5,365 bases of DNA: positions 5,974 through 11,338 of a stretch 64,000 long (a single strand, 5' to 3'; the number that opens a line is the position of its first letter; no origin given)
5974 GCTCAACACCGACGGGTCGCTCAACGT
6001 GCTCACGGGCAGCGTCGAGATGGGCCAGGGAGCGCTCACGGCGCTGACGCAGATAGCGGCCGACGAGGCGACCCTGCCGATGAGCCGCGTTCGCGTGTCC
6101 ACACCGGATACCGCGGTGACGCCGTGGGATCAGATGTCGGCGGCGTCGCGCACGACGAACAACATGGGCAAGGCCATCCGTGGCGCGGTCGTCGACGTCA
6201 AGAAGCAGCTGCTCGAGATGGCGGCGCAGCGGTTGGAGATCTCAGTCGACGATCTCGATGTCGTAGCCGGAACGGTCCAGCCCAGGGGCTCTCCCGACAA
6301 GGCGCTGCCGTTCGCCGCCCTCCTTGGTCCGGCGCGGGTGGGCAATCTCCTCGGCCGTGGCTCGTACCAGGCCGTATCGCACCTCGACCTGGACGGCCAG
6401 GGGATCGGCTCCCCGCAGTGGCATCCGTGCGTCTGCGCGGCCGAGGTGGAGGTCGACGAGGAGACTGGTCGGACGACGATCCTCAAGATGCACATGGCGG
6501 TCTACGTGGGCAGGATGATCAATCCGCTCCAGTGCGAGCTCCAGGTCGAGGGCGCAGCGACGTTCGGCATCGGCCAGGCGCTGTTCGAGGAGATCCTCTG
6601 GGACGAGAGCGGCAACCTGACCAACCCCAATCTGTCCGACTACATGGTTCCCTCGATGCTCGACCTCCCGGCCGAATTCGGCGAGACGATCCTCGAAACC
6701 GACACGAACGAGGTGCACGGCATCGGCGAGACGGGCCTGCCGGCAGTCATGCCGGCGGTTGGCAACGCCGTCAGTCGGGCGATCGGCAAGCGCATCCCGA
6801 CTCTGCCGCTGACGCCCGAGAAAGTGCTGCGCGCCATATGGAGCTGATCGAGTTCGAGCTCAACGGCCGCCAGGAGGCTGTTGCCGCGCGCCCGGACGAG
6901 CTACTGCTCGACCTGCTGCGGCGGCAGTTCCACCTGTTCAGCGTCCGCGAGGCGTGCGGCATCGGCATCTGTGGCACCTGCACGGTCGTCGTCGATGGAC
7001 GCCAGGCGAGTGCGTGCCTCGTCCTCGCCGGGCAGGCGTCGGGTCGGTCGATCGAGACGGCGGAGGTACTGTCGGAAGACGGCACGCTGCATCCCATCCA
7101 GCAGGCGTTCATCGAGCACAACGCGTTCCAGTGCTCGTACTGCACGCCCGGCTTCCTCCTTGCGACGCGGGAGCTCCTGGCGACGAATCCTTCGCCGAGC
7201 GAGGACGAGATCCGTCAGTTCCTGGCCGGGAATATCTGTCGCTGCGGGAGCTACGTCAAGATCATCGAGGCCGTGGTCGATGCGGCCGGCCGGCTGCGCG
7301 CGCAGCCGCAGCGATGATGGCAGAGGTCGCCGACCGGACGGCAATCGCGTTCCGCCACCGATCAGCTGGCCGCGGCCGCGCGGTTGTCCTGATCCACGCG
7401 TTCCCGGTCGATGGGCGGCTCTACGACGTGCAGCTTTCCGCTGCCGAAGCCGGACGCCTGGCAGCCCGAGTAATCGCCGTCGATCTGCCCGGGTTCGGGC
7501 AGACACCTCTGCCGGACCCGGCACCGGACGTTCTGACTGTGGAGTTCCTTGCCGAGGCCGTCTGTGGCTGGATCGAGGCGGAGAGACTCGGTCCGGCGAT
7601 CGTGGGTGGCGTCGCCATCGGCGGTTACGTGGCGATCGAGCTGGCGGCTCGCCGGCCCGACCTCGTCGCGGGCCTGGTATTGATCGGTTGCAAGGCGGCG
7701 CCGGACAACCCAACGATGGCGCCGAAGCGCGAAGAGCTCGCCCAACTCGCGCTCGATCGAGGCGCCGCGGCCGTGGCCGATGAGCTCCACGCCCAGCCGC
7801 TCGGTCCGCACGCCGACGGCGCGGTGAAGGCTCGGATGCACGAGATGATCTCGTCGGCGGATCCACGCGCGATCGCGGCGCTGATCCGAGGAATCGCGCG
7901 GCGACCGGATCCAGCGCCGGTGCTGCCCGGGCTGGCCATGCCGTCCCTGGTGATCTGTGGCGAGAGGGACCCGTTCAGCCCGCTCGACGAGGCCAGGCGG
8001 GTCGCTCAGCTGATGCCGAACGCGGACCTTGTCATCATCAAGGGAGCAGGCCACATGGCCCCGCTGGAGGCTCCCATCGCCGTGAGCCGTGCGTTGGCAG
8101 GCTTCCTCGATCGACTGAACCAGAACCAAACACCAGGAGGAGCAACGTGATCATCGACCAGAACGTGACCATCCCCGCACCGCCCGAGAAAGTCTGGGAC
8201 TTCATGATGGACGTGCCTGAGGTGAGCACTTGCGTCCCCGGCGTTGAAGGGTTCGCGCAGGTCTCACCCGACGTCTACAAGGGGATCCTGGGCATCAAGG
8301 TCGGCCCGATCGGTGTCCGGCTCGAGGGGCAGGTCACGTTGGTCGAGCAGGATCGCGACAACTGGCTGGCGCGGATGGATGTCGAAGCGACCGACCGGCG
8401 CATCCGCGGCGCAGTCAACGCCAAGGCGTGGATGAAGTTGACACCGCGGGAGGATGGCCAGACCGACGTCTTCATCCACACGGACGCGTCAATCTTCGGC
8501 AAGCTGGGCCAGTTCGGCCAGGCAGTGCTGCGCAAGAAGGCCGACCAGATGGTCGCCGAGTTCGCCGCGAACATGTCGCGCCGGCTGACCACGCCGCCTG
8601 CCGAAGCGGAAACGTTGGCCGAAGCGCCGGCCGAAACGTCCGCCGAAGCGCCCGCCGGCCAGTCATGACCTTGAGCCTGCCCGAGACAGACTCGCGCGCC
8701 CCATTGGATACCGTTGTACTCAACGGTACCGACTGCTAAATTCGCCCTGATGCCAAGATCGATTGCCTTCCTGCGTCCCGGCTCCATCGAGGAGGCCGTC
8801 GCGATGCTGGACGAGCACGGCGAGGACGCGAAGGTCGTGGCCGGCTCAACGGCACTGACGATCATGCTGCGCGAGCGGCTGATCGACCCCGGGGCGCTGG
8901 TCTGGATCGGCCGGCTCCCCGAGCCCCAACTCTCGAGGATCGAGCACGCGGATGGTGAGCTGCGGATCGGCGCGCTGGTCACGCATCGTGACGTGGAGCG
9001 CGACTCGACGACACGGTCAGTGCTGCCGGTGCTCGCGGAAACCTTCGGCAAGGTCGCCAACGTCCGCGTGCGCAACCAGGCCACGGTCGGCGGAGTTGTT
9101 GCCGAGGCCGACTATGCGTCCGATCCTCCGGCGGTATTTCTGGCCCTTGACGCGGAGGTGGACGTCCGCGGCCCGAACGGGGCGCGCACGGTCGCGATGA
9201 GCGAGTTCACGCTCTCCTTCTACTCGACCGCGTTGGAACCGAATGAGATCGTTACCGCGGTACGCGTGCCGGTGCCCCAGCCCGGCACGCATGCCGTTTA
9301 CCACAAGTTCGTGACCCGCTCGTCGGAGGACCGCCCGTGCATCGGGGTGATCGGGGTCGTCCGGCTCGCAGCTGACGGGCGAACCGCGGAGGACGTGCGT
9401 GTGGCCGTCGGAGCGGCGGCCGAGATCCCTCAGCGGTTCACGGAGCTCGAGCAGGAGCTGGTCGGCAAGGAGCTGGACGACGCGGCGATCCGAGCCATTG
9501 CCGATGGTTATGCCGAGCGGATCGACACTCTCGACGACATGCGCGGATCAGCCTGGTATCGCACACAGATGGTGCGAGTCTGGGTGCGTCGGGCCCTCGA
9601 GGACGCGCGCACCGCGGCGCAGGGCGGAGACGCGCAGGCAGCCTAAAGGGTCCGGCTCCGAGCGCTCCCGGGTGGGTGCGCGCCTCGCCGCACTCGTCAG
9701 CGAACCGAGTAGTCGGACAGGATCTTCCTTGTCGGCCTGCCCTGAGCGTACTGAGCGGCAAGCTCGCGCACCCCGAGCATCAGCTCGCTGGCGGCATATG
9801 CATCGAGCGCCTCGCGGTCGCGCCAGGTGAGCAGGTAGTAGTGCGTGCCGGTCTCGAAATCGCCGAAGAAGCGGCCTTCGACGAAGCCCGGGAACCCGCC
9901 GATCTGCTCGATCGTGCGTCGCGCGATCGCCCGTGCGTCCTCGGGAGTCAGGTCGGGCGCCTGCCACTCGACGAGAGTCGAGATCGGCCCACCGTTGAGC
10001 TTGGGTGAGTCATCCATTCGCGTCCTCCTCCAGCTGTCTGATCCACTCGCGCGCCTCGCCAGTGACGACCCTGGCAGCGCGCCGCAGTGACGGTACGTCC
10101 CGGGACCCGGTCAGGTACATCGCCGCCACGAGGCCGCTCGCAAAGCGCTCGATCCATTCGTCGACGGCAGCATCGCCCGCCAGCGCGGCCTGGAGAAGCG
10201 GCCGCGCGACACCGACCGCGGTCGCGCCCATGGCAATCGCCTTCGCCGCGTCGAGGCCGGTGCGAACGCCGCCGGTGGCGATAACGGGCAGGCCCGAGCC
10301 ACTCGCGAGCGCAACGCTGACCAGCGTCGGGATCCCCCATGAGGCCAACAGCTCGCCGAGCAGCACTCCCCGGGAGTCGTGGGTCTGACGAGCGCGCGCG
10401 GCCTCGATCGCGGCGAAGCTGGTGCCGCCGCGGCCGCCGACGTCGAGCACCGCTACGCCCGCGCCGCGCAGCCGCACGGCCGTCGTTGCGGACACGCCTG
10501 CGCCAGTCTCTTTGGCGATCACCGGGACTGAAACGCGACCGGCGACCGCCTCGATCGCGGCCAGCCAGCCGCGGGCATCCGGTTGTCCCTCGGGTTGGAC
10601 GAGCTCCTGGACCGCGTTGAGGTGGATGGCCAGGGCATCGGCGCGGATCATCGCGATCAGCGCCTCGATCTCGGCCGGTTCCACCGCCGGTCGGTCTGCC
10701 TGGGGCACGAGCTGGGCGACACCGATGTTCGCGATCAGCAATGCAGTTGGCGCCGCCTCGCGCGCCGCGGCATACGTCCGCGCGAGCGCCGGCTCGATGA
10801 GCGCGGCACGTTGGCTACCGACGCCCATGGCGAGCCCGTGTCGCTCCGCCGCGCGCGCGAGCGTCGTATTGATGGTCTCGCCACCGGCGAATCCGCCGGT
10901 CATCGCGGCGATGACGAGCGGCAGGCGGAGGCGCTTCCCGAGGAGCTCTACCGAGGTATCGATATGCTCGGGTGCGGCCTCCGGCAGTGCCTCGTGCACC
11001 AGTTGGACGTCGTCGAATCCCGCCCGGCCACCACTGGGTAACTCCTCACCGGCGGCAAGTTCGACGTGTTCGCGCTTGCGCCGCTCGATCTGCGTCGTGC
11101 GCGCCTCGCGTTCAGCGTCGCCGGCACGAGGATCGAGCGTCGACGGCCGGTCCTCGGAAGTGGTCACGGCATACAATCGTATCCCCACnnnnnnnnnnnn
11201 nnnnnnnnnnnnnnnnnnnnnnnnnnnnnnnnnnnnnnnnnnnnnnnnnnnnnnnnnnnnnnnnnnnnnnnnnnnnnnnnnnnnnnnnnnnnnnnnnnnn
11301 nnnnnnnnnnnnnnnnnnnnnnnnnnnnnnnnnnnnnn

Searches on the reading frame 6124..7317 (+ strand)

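Call 6: search_protein_families(library=pfam, proteins=[window:6124-7317:+], max_evalue=0.001)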
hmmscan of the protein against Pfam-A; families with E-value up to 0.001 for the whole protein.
window:6124-7317:+ (397 aa): 3 families
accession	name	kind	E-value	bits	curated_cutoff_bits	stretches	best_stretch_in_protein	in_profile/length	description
PF01799.25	Fer2_2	-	1.1e-28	99.6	30.3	1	312-384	1-74/75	[2Fe-2S] binding domain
PF00111.32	Fer2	-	8e-07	29.4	21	1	245-293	2-51/77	2Fe-2S iron-sulfur cluster binding domain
PF13085.11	Fer2_3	-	1.6e-06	28.6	27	1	264-310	38-84/107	2Fe-2S iron-sulfur cluster binding domain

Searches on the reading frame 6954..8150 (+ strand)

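Call 6: search_protein_families(library=pfam, proteins=[window:6954-8150:+], max_evalue=0.001)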
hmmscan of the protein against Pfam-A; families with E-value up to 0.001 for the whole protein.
window:6954-8150:+ (398 aa): 6 families
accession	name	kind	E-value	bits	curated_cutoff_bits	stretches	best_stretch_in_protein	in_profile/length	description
PF12697.13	Abhydrolase_6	-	8.2e-19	69.6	26.3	1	144-378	1-215/217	Alpha/beta hydrolase family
PF00561.26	Abhydrolase_1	-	1e-17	65.1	25.8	2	143-265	2-117/245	alpha/beta hydrolase fold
PF03096.20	Ndr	-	2.7e-07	30.1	23.3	1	173-385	58-276/283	Ndr family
PF12146.15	Hydrolase_4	-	3e-07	30.4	27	1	172-372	33-237/239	Serine aminopeptidase, S33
PF08386.16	Abhydrolase_4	-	1.1e-06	29.1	21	1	328-387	34-93/103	TAP-like protein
PF20408.4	Abhydrolase_11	-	0.00015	22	27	0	324-367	123-165/193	Alpha/beta hydrolase domain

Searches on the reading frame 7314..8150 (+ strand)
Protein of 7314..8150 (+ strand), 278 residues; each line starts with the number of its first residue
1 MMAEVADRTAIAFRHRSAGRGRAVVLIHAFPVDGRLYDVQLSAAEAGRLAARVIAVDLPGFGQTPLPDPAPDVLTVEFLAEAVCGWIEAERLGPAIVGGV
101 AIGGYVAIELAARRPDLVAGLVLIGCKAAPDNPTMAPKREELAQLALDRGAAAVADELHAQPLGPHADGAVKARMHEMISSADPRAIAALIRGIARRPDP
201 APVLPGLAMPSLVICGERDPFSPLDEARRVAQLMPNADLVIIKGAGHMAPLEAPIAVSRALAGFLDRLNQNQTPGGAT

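Call 46: search_protein_families(library=ncbifam, proteins=[window:7314-8150:+], max_evalue=1e-8)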
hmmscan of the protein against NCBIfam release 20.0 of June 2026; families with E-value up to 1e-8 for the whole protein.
window:7314-8150:+ (278 aa): 10 families
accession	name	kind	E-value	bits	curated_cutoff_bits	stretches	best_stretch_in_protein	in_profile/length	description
NF051488.1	bifunc_PcaDC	exception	2.4e-34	119.1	390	1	16-269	5-254/375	bifunctional 3-oxoadipate enol-lactonase/4-carboxymuconolactone decarboxylase PcaDC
TIGR02427.1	protocat_pcaD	equivalog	1.7e-27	96.4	255.85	1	13-265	4-250/251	3-oxoadipate enol-lactonase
NF051487.1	bifunc_PcaCD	exception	1.8e-27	96.5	430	1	13-266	162-412/413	bifunctional 4-carboxymuconolactone decarboxylase/3-oxoadipate enol-lactonase PcaCD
NF011457.0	PRK14875.1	equivalog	2.6e-22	79.3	307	1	8-125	119-230/372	acetoin dehydrogenase dihydrolipoyllysine-residue acetyltransferase subunit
TIGR03695.1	menH_SHCHC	equivalog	9.1e-18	64.6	208.55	1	23-265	4-251/252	2-succinyl-6-hydroxy-2,4-cyclohexadiene-1-carboxylate synthase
TIGR01738.1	bioH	equivalog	1.5e-17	64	206.95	1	21-261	3-241/245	pimeloyl-ACP methyl ester esterase BioH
NF050089.1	i_nPHAscl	equivalog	5.5e-12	45.3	300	1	7-134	5-125/288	intracellular short-chain-length polyhydroxyalkanoate depolymerase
TIGR03611.1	RutD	equivalog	1.4e-11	44.3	238.5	1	20-266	12-256/258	pyrimidine utilization protein D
NF002938.0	PRK03592.1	equivalog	4.4e-11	42.7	241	0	13-135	22-138/298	haloalkane dehalogenase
TIGR03056.1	bchO_mg_che_rel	equivalog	8.1e-11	41.4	172.55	0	204-261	216-273/278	alpha/beta fold hydrolase BchO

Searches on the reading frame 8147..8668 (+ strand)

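Call 6: search_protein_families(library=pfam, proteins=[window:8147-8668:+], max_evalue=0.001)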
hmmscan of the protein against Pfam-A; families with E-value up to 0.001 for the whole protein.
window:8147-8668:+ (173 aa): 3 families
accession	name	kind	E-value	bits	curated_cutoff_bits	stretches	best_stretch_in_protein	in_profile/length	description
PF06240.19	COXG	-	8.8e-18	64.8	22.2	1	7-147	3-139/140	Carbon monoxide dehydrogenase subunit G (CoxG)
PF10604.15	Polyketide_cyc2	-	2.3e-08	34.9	27.4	1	4-147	5-141/142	Polyketide cyclase / dehydrase and lipid transport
PF03364.25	Polyketide_cyc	-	0.00086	20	23.4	0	9-79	1-66/126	Polyketide cyclase / dehydrase and lipid transport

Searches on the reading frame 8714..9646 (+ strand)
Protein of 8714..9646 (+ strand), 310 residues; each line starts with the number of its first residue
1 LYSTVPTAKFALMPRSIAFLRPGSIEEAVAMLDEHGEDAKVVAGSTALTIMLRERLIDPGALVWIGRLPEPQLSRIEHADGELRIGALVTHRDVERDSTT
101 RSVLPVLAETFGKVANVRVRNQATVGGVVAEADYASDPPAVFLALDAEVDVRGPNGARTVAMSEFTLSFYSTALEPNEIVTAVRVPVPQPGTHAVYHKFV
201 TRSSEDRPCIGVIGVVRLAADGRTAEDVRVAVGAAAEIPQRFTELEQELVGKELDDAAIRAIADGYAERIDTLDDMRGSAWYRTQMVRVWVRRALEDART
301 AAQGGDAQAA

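Call 6: search_protein_families(library=pfam, proteins=[window:8714-9646:+], max_evalue=0.001)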
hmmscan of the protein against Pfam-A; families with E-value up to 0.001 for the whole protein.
window:8714-9646:+ (310 aa): 2 families
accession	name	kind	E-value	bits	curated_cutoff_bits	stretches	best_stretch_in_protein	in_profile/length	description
PF00941.27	FAD_binding_5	-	3.3e-46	157.6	27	1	17-187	3-169/170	FAD binding domain in molybdopterin dehydrogenase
PF03450.22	CO_deh_flav_C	-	3.6e-17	62.8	25.5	1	199-297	5-101/102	CO dehydrogenase flavoprotein C-terminal domain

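Call 45: search_protein_families(library=ncbifam, proteins=[window:8714-9646:+], max_evalue=1e-10)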
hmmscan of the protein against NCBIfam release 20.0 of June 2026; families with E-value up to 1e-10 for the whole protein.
window:8714-9646:+ (310 aa): 7 families
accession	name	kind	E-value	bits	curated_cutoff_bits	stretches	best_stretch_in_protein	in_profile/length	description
NF041019.1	glyceraldDH_beta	equivalog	6.7e-70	235.5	350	1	13-297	2-279/280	glyceraldehyde dehydrogenase subunit beta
NF043083.1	XdhB_XDHase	equivalog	1.4e-48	165.5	310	1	20-302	8-287/289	xanthine dehydrogenase subunit XdhB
TIGR02963.1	xanthine_xdhA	equivalog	1.3e-43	149.4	467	1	11-293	187-463/468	xanthine dehydrogenase small subunit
NF007427.0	PRK09971.1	equivalog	6.2e-43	147.1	287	1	19-304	7-289/292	xanthine dehydrogenase FAD-binding subunit XdhB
TIGR03195.1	4hydrxCoA_B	equivalog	7.1e-32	110.8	404.55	2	132-295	155-316/321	4-hydroxybenzoyl-CoA reductase subunit beta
TIGR03199.1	pucC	equivalog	2.3e-23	82.9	306.05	1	22-284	1-255/264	xanthine dehydrogenase subunit C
TIGR03312.1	Se_sel_red_FAD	hypoth_equivalog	1.8e-13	50.3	241.5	1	19-299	4-251/257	molybdopterin-dependent oxidoreductase FAD-binding subunit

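Call 50: find_related_loci(query=window:8804-9646:+, collection=genome_contigs, flank=8000)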
Query window:8804-9646:+ (280 aa) in genome_contigs; peptide patterns used: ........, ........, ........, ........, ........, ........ (x = any residue, [..] = any of these).
216 stretches matched a pattern; 100 encode a relative of the query (tblastn E <= 1e-3); the best 80 are kept; 80 distinct loci.
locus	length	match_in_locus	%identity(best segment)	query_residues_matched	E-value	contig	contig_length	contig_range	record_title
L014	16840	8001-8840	84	1-280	4e-154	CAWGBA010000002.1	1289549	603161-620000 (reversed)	MAG: uncultured Chloroflexia bacterium isolate MFD06714.bin.2.115 genome assembly, contig: contig_27182, whole genome sh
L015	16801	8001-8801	84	1-267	1e-145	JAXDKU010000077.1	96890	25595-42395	MAG: Chloroflexota bacterium isolate BP_601 scaffold_3234557, whole genome shotgun sequence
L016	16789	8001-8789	74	1-265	2e-126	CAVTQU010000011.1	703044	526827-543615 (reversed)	MAG: uncultured Chloroflexia bacterium isolate MFD00392.bin.2.302 genome assembly, contig: contig_7707, whole genome sho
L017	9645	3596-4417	66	1-277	7e-114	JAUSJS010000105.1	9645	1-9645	MAG: Candidatus Limnocylindrales bacterium isolate E14_metabat.bin.312 E14_k141_293794, whole genome shotgun sequence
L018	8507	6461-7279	64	2-276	2e-109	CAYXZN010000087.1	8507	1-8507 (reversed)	MAG TPA_asm: uncultured Steroidobacteraceae bacterium isolate SRP284430_co1_92 genome assembly, contig: NODE_6548_length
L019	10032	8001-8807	65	1-272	8e-110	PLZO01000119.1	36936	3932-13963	MAG: Chloroflexi bacterium isolate palsa_1068 73.20120700_P3D.134_contig_136791, whole genome shotgun sequence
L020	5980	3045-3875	64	1-280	4e-107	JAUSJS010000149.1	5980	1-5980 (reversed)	MAG: Candidatus Limnocylindrales bacterium isolate E14_metabat.bin.312 E14_k141_1244870, whole genome shotgun sequence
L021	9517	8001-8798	66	1-269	5e-110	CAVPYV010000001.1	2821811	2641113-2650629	MAG: uncultured Chloroflexia bacterium isolate MFD04944.bin.2.33 genome assembly, contig: contig_12346, whole genome sho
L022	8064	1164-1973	61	1-272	1e-104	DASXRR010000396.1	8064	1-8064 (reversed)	MAG TPA_asm: Chloroflexota bacterium isolate SMAG_U4645 k141_656537, whole genome shotgun sequence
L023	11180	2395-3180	63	2-265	2e-101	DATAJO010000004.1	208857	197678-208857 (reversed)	MAG TPA_asm: Candidatus Limnocylindria bacterium isolate SMAG_U6914 k141_49860, whole genome shotgun sequence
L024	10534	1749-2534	63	2-265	2e-101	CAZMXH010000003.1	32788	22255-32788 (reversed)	MAG TPA_asm: uncultured Actinomycetes bacterium isolate SRP187154_co1_47 genome assembly, contig: NODE_1206_length_32788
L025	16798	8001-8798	62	1-269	1e-99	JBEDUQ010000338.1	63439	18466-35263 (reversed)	MAG: Actinomycetota bacterium isolate Bin.002.pasture_P2 k127_5955696, whole genome shotgun sequence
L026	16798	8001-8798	60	1-270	4e-98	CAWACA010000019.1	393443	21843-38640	MAG: uncultured Thermoleophilia bacterium isolate MFD05176.bin.2.235 genome assembly, contig: contig_52014, whole genome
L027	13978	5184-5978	61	1-268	2e-96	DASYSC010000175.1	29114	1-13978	MAG TPA_asm: Candidatus Limnocylindria bacterium isolate SMAG_U4527 k141_2972665, whole genome shotgun sequence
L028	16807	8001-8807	59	2-272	1e-95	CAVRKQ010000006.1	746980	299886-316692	MAG: uncultured Chloroflexia bacterium isolate MFD04935.bin.2.118 genome assembly, contig: contig_255, whole genome shot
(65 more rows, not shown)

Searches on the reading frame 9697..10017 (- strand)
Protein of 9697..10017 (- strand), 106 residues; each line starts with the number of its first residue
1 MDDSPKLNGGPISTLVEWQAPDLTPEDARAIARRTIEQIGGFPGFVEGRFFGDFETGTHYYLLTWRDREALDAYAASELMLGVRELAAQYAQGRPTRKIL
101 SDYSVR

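Call 8: search_protein_families(library=pfam, proteins=[window:9697-10017:-], max_evalue=0.01)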
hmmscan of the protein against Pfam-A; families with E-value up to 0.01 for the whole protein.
window:9697-10017:- (106 aa): 0 families

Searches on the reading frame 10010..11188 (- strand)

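Call 8: search_protein_families(library=pfam, proteins=[window:10010-11188:-], max_evalue=0.01)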
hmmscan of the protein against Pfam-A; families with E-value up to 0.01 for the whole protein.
window:10010-11188:- (392 aa): 4 families
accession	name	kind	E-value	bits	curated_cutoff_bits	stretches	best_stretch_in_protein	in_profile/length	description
PF01070.24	FMN_dh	-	6.1e-23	81.9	24.9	1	40-371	11-346/350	FMN-dependent dehydrogenase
PF00478.31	IMPDH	-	8.2e-08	32.1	25.6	1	293-327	201-235/345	IMP dehydrogenase / GMP reductase domain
PF01180.27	DHO_dh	-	1.8e-05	24.6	27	1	270-327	211-268/291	Dihydroorotate dehydrogenase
PF01645.23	Glu_synthase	-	0.00011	22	20.4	1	300-332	276-308/369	Conserved region in glutamate synthase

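Call 46: search_protein_families(library=ncbifam, proteins=[window:10010-11188:-], max_evalue=1e-8)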
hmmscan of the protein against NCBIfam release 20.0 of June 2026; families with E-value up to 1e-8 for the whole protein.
window:10010-11188:- (392 aa): 2 families
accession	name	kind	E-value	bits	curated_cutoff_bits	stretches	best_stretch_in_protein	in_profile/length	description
TIGR02151.1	IPP_isom_2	equivalog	1.6e-108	362.6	281.3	1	36-376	1-337/338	type 2 isopentenyl-diphosphate Delta-isomerase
TIGR03966.1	actino_HemFlav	equivalog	4.6e-11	42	470.85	0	286-375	289-379/385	pre-mycofactocin synthase MftD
